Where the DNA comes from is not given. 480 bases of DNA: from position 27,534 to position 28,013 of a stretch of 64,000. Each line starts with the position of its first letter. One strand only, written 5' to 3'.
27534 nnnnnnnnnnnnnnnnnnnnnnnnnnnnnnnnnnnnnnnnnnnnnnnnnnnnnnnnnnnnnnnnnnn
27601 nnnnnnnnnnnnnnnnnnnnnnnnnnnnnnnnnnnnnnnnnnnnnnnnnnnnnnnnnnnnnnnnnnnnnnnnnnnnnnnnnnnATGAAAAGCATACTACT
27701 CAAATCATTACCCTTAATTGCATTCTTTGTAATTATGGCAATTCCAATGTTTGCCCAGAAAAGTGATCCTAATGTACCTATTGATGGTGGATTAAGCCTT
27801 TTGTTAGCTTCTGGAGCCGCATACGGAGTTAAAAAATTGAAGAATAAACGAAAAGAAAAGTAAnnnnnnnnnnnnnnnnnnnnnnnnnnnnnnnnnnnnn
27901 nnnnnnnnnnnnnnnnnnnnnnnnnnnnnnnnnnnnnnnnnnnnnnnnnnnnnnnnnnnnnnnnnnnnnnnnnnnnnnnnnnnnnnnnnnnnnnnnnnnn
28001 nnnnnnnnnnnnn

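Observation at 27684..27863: Hidden 59-codon gene upstream of xrtF encodes only a signal peptide plus a PIDGG / TM / poly-basic tail: candidate cognate substrate of exosortase F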

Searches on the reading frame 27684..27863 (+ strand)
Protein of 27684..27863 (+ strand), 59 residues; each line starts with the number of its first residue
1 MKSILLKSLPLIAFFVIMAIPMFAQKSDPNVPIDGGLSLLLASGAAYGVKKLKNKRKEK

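Call 4: search_protein_families(library=ncbifam, proteins=[window:27684-27863:+], max_evalue=1)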
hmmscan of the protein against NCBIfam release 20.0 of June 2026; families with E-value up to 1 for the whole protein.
window:27684-27863:+ (59 aa): 3 families
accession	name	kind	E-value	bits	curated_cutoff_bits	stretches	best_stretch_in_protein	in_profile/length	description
NF046080.1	PID_CTERM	domain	1.6e-14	53.3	26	1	31-55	1-25/25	PID-CTERM protein-sorting domain-containing protein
NF050011.2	PFE_CTERM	equivalog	0.059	14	24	1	40-56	12-28/28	PFE-CTERM domain-containing protein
TIGR04200.2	targ_of_XrtJ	subfamily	0.063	13.1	40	1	11-57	8-54/57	PExPT-CTERM protein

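Call 5: search_protein_families(library=pfam, proteins=[window:27684-27863:+], max_evalue=1)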
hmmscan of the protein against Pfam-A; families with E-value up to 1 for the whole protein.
window:27684-27863:+ (59 aa): 0 families

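Call 10: find_homologous_proteins(query=window:27684-27863:+, max_evalue=10)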
Query window:27684-27863:+ (59 aa): 109 proteins with E <= 10 among 109 candidates.
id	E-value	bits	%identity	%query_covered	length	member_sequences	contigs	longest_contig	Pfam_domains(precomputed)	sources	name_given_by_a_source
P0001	5.7e-29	115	100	100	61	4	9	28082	PF28310.1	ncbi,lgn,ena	-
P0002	2.9e-24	100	84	83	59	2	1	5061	PF28310.1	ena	-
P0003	9.5e-22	93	76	83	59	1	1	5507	PF28310.1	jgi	jgi:hypothetical protein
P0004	8.5e-10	55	69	68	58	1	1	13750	PF28310.1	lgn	-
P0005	8.3e-9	52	56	97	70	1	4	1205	PF28310.1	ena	-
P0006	1.8e-8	51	56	85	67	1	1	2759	PF28310.1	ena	-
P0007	2.2e-8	51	61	68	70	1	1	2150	PF28310.1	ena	-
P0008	2.9e-8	51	53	95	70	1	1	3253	PF28310.1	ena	-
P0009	2.9e-8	51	53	95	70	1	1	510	PF28310.1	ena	-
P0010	3.5e-8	50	54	81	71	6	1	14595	PF28310.1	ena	-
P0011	4.1e-8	50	48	51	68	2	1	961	PF28310.1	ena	-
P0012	4.2e-8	50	57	76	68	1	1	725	PF28310.1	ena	-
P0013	4.8e-8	50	57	97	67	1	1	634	PF28310.1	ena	-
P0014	6.1e-8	50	57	95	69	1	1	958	PF28310.1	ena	-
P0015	6.1e-8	50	57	95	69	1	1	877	PF28310.1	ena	-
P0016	6.1e-8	50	54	98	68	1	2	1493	PF28310.1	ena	-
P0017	1.0e-7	49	56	98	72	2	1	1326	PF28310.1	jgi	jgi:hypothetical protein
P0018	1.1e-7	49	53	92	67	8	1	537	PF28310.1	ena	-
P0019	1.1e-7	49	55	92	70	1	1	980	PF28310.1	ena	-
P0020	1.2e-7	49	54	85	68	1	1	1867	PF28310.1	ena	-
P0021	1.2e-7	49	56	78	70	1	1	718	PF28310.1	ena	-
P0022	1.3e-7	48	57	95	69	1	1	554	PF28310.1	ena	-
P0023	1.7e-7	48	55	95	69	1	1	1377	PF28310.1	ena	-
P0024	1.7e-7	48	60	73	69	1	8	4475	PF28310.1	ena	-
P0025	1.7e-7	48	60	73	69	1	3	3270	PF28310.1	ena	-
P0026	1.7e-7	48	59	76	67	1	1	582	PF28310.1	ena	-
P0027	1.8e-7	48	59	76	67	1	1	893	PF28310.1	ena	-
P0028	1.8e-7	48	63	66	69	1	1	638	PF28310.1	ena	-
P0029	1.8e-7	48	63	66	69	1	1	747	PF28310.1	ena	-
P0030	1.9e-7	48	54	93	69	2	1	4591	PF28310.1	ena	-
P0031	2.1e-7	48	53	85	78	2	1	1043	PF28310.1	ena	-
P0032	2.1e-7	48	55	76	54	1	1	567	PF28310.1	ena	-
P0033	2.2e-7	48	54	93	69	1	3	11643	PF28310.1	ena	-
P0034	2.2e-7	48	55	92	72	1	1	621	PF28310.1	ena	-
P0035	2.2e-7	48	58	88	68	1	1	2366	PF28310.1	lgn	-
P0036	2.4e-7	48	54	85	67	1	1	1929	PF28310.1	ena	-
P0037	2.4e-7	48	60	80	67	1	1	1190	PF28310.1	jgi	jgi:hypothetical protein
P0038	2.6e-7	48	52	85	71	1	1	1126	PF28310.1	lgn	-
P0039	3.0e-7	47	60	73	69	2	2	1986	PF28310.1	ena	-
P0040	3.1e-7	47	55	98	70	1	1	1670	PF28310.1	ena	-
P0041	3.1e-7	47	53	83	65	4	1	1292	PF28310.1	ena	-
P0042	3.1e-7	47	58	80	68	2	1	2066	PF28310.1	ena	-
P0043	3.3e-7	47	60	73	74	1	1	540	PF28310.1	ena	-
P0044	3.3e-7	47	53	95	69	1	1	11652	PF28310.1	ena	-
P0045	3.6e-7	47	57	73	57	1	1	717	PF28310.1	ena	-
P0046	4.2e-7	47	55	81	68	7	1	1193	PF28310.1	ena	-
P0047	4.3e-7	47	53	85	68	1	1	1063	PF28310.1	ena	-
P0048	4.3e-7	47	53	85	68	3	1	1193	PF28310.1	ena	-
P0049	4.5e-7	47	55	98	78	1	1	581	PF28310.1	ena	-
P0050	5.5e-7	47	59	71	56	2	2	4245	PF28310.1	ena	-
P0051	5.9e-7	46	53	85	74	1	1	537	PF28310.1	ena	-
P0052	5.9e-7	46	59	85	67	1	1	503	PF28310.1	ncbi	-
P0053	6.2e-7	46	61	76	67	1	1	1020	PF28310.1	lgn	-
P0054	6.3e-7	46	54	97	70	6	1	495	PF28310.1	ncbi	-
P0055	6.6e-7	46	54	85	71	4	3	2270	PF28310.1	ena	-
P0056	7.1e-7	46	54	85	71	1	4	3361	PF28310.1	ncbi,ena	-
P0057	7.3e-7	46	59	76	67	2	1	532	PF28310.1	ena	-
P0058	7.7e-7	46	64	63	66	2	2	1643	PF28310.1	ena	-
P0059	7.7e-7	46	54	81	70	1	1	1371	PF28310.1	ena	-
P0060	7.8e-7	46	51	97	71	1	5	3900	PF28310.1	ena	-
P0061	8.7e-7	46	82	46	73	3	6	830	PF28310.1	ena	-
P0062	9.7e-7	46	49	86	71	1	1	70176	PF28310.1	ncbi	-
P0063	1.0e-6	46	52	92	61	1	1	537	PF28310.1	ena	-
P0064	1.2e-6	45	53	85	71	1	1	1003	PF28310.1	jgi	jgi:hypothetical protein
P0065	1.3e-6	45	71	41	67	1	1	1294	PF28310.1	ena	-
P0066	1.8e-6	45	59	78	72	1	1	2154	PF28310.1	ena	-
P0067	2.1e-6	45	52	81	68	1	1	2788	PF28310.1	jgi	jgi:hypothetical protein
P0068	2.2e-6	45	60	76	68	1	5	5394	PF28310.1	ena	-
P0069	2.3e-6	45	54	81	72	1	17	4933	PF28310.1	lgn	-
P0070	2.3e-6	45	71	41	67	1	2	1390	PF28310.1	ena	-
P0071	2.3e-6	45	50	98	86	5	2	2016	PF28310.1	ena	-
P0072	2.5e-6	44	49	88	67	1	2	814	PF28310.1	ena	-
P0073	3.2e-6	44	59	68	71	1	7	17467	PF28310.1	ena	-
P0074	3.9e-6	44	48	81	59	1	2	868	PF28310.1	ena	-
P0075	4.2e-6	44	51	76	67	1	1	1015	PF28310.1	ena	-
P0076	4.5e-6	44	51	76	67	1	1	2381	PF28310.1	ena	-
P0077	5.0e-6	44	-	-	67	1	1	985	PF28310.1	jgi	jgi:hypothetical protein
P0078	5.6e-6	43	64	42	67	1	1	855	PF28310.1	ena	-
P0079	6.8e-6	43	53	61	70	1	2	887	PF28310.1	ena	-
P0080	8.1e-6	43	52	78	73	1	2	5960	PF28310.1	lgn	-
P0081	8.4e-6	43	59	73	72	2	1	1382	PF28310.1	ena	-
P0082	9.2e-6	43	80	25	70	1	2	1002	PF28310.1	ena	-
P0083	1.5e-5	42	49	85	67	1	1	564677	PF28310.1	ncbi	-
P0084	1.6e-5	42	50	92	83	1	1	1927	PF28310.1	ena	-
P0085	1.6e-5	42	-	-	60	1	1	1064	PF28310.1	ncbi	-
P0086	1.7e-5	42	77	51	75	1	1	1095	PF28310.1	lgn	-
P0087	1.8e-5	42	55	75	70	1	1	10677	PF28310.1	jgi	jgi:hypothetical protein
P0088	3.4e-5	41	56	61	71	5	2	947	PF28310.1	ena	-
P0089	4.8e-5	41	49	80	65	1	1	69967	PF28310.1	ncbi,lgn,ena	-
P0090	5.4e-5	40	46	75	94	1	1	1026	PF28310.1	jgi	jgi:hypothetical protein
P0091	5.5e-4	37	65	53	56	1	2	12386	PF28310.1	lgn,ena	-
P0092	8.0e-4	37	48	83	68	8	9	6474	PF28310.1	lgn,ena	-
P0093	8.2e-4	37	49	69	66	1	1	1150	PF28310.1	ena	-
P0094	8.7e-4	37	58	54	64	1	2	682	PF28310.1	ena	-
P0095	9.8e-4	36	51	78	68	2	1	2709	PF28310.1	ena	-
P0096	1.0e-3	36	49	69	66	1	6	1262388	PF28310.1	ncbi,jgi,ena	jgi:hypothetical protein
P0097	1.0e-3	36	49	69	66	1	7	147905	PF28310.1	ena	-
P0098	1.2e-3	36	49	83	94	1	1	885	PF28310.1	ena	-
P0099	1.2e-3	36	51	75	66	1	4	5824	PF28310.1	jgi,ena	jgi:hypothetical protein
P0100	1.7e-3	36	51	75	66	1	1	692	PF28310.1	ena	-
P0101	1.7e-3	36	51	75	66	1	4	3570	PF28310.1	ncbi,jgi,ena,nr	ncbi:MAG: hypothetical protein KBD28_11565 [Chitinophagaceae bacterium]|jgi:hypothetical protein|nr:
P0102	2.0e-3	35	41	92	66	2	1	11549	PF28310.1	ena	-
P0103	2.3e-3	35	51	75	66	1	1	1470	PF28310.1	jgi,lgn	jgi:hypothetical protein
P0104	2.3e-3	35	51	75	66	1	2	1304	PF28310.1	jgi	-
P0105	4.0e-3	35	72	49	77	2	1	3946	PF28310.1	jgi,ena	jgi:hypothetical protein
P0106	9.7e-3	33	44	98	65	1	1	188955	PF28310.1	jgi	jgi:hypothetical protein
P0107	3.2e-2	32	49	76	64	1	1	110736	PF28310.1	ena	-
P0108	3.5e-2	32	71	47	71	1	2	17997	PF28310.1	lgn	-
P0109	4.9e-1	28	65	44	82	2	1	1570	PF28310.1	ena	-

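Call 13: find_encoding_contigs(protein=P0001, flank=10000, max_places=4)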
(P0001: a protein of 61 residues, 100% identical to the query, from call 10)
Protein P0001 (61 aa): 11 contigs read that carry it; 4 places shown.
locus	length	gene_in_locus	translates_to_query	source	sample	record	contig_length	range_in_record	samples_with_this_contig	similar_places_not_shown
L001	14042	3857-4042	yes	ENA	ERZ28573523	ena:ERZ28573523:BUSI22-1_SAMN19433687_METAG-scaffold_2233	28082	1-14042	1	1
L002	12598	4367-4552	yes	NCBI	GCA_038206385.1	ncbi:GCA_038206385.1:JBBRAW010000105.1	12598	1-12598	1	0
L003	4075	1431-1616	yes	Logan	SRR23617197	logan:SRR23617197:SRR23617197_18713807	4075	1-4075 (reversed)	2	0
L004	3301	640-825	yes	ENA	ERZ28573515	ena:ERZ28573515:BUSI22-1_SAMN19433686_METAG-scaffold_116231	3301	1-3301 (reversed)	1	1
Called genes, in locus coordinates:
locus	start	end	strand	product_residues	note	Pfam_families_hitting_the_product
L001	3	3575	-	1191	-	?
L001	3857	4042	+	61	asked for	PF28310:PID_CTERM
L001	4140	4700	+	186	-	PF09721:Exosortase_EpsH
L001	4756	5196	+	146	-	-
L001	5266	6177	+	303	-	PF00535:Glycos_transf_2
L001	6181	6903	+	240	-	PF13489:Methyltransf_23, PF00398:RrnaAD (weak), PF08241:Methyltransf_11, PF08242:Methyltransf_12, PF13649:Methyltransf_25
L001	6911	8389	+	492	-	-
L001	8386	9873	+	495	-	PF13231:PMT_2 (weak)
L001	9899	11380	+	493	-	-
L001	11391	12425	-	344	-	PF02397:Bac_transf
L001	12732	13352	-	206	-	PF01810:LysE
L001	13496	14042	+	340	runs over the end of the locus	-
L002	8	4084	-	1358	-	PF13583:Reprolysin_4, PF13688:Reprolysin_5, PF13574:Reprolysin_2, PF13582:Reprolysin_3, PF19408:PKD_6, PF01483:P_proprotein (faint)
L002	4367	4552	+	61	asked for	PF28310:PID_CTERM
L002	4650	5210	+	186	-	PF09721:Exosortase_EpsH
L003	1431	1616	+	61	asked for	PF28310:PID_CTERM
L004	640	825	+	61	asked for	PF28310:PID_CTERM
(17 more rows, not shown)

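Call 21: find_encoding_contigs(protein=P0062, flank=8000, max_places=2)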
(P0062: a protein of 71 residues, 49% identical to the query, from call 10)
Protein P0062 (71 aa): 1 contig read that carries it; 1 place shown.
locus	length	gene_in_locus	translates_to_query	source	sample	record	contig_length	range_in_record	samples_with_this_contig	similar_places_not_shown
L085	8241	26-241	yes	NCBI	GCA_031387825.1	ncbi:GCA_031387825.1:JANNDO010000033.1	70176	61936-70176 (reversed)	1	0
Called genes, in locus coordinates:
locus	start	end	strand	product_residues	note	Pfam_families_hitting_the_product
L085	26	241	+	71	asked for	PF28310:PID_CTERM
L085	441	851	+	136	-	PF06210:DUF1003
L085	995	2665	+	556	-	PF00749:tRNA-synt_1c, PF03950:tRNA-synt_1c_C, PF20974:tRNA-synt_1c_C2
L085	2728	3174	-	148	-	-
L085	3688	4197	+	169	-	-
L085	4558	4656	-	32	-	-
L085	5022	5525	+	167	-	PF13302:Acetyltransf_3, PF00583:Acetyltransf_1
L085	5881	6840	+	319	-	PF01048:PNP_UDP_1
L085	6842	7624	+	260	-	PF01678:DAP_epimerase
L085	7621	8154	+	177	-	PF12867:DinB_2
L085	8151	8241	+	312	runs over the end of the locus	PF01544:CorA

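Call 22: find_encoding_contigs(protein=P0096, flank=8000, max_places=2)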
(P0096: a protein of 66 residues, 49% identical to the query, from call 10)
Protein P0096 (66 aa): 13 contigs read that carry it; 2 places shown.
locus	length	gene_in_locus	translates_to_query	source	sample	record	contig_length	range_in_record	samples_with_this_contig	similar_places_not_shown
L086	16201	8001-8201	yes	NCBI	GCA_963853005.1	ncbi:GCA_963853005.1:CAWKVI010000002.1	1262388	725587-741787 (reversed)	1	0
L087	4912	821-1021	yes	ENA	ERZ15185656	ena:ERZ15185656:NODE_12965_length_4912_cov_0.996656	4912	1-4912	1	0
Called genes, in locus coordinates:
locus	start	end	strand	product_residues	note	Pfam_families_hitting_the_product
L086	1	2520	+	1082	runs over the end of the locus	PF25275:Golvesin_C, PF01520:Amidase_3, PF00041:fn3, PF18962:Por_Secre_tail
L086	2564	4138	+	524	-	PF18962:Por_Secre_tail (faint)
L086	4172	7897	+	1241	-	PF18962:Por_Secre_tail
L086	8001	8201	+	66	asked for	PF28310:PID_CTERM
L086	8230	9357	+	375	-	PF02638:GHL10, PF02065:Melibiase (weak)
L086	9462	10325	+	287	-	-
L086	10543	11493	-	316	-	-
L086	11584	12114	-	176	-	PF13302:Acetyltransf_3, PF13420:Acetyltransf_4, PF00583:Acetyltransf_1, PF13673:Acetyltransf_10, PF13508:Acetyltransf_7 (weak)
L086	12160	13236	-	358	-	PF01112:Asparaginase_2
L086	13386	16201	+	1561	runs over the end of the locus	-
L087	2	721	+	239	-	?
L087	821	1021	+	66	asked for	PF28310:PID_CTERM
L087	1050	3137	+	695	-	PF02638:GHL10, PF02065:Melibiase (weak)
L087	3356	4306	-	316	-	-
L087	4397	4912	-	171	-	?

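Call 23: find_encoding_contigs(protein=P0083, flank=8000, max_places=2)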
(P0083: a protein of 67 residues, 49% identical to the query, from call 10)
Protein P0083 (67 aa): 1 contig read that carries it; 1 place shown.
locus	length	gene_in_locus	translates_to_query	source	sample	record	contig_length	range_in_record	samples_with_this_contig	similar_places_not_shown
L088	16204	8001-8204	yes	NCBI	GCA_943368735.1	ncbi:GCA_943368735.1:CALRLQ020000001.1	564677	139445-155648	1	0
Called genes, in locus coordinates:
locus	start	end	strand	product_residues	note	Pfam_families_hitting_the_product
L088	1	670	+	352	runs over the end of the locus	PF12833:HTH_18, PF00165:HTH_AraC (weak)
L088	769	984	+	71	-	-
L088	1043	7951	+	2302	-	PF05572:Peptidase_M43, PF12733:Cadherin-like, PF01833:TIG, PF13517:FG-GAP_3, PF13517:FG-GAP_3, PF13517:FG-GAP_3, PF13517:FG-GAP_3, PF12733:Cadherin-like, +15 more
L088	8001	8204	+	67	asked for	PF28310:PID_CTERM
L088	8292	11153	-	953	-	PF02347:GDC-P, PF21478:GcvP2_C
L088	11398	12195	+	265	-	PF12412:DUF3667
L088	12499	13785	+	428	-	PF00455:DeoRC (faint), PF02550:AcetylCoA_hydro, PF13336:AcetylCoA_hyd_C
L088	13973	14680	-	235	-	PF14622:Ribonucleas_3_3, PF22935:RM44_endonuclase, PF00636:Ribonuclease_3, PF00035:dsrm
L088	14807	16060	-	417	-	PF00109:ketoacyl-synt, PF02801:Ketoacyl-synt_C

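Call 62: list_cluster_members(proteins=[window:27684-27860:+, P0001, P0052, P0054, P0056, P0062, P0083, P0089, P0096, P0101])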
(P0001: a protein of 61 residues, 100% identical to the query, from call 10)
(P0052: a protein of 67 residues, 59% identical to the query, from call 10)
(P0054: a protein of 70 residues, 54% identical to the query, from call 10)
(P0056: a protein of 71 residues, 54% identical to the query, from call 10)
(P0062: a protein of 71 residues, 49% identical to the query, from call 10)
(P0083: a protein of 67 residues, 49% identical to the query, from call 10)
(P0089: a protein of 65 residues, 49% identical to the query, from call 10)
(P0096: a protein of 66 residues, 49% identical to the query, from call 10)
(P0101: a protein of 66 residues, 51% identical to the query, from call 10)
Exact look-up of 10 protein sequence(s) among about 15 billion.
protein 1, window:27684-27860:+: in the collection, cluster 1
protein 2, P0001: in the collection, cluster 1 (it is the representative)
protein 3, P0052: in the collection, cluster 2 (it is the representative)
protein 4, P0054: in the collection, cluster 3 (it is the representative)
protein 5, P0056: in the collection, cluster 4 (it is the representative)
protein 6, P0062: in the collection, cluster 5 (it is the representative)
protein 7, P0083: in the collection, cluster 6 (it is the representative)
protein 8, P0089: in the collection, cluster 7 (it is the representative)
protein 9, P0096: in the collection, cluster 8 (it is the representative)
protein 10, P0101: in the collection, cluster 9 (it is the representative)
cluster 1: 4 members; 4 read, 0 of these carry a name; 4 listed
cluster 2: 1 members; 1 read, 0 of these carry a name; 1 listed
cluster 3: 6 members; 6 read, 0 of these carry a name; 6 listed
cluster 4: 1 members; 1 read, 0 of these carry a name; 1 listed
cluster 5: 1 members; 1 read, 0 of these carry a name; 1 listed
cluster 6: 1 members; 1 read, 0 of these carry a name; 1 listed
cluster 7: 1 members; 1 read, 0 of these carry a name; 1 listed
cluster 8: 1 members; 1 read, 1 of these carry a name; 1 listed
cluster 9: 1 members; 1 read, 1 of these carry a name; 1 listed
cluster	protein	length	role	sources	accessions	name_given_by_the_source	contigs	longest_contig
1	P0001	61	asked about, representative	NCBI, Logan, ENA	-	-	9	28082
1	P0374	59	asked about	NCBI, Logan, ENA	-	-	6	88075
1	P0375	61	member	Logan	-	-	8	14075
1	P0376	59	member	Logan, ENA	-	-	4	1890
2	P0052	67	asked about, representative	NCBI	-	-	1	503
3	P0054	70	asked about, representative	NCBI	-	-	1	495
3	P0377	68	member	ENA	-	-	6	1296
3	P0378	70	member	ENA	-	-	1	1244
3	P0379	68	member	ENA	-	-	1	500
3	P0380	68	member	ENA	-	-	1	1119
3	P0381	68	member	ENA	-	-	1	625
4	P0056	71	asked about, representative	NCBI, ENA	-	-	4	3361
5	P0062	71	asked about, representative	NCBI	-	-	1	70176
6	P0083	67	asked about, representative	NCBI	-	-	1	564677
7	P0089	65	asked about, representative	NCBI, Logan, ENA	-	-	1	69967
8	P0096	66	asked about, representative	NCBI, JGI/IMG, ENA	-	hypothetical protein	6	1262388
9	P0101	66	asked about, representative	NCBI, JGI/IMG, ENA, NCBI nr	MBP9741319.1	MAG: hypothetical protein KBD28_11565 [Chitinophagaceae bacterium] | hypothetical protein | hypothetical protein [Chitinophagaceae bacterium]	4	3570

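Call 63: find_encoding_contigs(protein=window:27684-27863:+, flank=1000, max_places=4)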
Protein window:27684-27863:+ (59 aa): 9 contigs read that carry it; 4 places shown.
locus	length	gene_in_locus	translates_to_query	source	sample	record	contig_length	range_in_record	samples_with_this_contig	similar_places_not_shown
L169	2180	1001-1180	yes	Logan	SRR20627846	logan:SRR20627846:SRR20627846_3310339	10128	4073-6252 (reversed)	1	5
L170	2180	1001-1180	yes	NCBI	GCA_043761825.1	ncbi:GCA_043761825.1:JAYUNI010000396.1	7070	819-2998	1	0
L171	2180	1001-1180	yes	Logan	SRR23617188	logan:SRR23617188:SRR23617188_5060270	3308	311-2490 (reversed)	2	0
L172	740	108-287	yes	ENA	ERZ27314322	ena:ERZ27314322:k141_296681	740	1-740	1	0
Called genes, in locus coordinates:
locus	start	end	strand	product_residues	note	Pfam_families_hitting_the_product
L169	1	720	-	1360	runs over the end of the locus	PF13583:Reprolysin_4, PF13688:Reprolysin_5, PF13574:Reprolysin_2, PF13582:Reprolysin_3, PF19408:PKD_6, PF01483:P_proprotein (faint)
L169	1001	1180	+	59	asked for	PF28310:PID_CTERM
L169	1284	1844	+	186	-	PF09721:Exosortase_EpsH (weak)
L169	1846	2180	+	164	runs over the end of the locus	-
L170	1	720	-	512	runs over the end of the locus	?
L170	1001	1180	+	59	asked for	PF28310:PID_CTERM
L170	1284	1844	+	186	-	PF09721:Exosortase_EpsH (weak)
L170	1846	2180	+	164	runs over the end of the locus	-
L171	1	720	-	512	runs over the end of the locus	?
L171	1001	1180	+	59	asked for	PF28310:PID_CTERM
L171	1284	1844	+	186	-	PF09721:Exosortase_EpsH (weak)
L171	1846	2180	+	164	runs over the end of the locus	-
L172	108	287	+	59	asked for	PF28310:PID_CTERM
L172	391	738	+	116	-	?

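Call 66: search_protein_families(library=padloc, proteins=[window:27684-27863:+], max_evalue=0.01)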
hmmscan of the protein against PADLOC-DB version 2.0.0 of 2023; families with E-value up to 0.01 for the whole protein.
window:27684-27863:+ (59 aa): 0 families
